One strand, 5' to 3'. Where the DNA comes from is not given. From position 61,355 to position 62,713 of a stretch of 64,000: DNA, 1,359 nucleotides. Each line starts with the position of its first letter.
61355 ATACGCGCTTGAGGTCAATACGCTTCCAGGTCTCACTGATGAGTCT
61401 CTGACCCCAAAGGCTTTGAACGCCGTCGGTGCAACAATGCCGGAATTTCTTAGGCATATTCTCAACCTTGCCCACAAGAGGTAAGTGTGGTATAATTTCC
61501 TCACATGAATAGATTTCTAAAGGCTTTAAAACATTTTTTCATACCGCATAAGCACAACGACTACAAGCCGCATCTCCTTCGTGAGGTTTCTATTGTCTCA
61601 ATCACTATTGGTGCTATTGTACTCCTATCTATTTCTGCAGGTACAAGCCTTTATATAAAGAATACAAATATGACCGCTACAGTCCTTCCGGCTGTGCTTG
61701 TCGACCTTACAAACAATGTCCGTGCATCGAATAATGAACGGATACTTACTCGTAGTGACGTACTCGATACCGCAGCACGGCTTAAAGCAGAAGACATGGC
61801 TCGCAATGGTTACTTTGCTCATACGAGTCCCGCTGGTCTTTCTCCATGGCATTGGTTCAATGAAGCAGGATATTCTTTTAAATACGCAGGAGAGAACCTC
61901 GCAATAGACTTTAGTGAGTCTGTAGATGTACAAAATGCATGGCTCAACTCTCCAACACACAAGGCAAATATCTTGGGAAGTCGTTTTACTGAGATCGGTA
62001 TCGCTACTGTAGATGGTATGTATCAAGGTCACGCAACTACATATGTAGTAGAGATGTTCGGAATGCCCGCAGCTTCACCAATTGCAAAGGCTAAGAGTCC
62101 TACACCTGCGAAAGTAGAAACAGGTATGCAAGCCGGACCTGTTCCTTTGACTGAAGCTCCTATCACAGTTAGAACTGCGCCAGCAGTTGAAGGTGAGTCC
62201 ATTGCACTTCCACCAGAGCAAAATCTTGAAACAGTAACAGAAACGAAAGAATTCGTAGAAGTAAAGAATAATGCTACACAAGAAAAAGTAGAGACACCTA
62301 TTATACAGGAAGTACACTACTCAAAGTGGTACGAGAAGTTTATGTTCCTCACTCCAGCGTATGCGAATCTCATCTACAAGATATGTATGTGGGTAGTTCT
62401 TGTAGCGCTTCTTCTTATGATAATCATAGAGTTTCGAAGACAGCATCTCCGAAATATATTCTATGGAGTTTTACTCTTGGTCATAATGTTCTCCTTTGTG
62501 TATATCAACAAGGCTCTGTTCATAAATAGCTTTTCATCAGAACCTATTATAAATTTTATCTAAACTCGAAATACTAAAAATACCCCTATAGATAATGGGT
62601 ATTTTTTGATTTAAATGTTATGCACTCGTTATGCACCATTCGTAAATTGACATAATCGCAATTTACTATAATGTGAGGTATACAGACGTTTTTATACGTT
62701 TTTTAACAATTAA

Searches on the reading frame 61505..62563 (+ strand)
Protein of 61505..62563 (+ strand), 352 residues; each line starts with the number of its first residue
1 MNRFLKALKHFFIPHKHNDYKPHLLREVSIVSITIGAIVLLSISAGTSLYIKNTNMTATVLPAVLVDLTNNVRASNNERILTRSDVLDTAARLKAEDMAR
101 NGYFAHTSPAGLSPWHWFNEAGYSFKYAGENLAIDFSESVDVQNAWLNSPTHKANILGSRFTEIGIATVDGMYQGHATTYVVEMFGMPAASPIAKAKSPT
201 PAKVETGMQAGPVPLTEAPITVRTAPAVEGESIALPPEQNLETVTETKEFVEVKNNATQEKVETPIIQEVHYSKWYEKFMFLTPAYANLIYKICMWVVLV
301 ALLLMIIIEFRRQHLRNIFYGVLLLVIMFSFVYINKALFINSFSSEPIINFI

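Call 40: search_protein_families(library=pfam, proteins=[window:61505-62563:+], max_evalue=0.001)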
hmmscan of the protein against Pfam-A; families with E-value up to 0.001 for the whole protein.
window:61505-62563:+ (352 aa): 1 family
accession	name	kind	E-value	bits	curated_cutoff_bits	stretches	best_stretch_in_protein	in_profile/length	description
PF00188.32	CAP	-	9.1e-14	52.8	21.1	1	66-181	1-113/117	Cysteine-rich secretory protein family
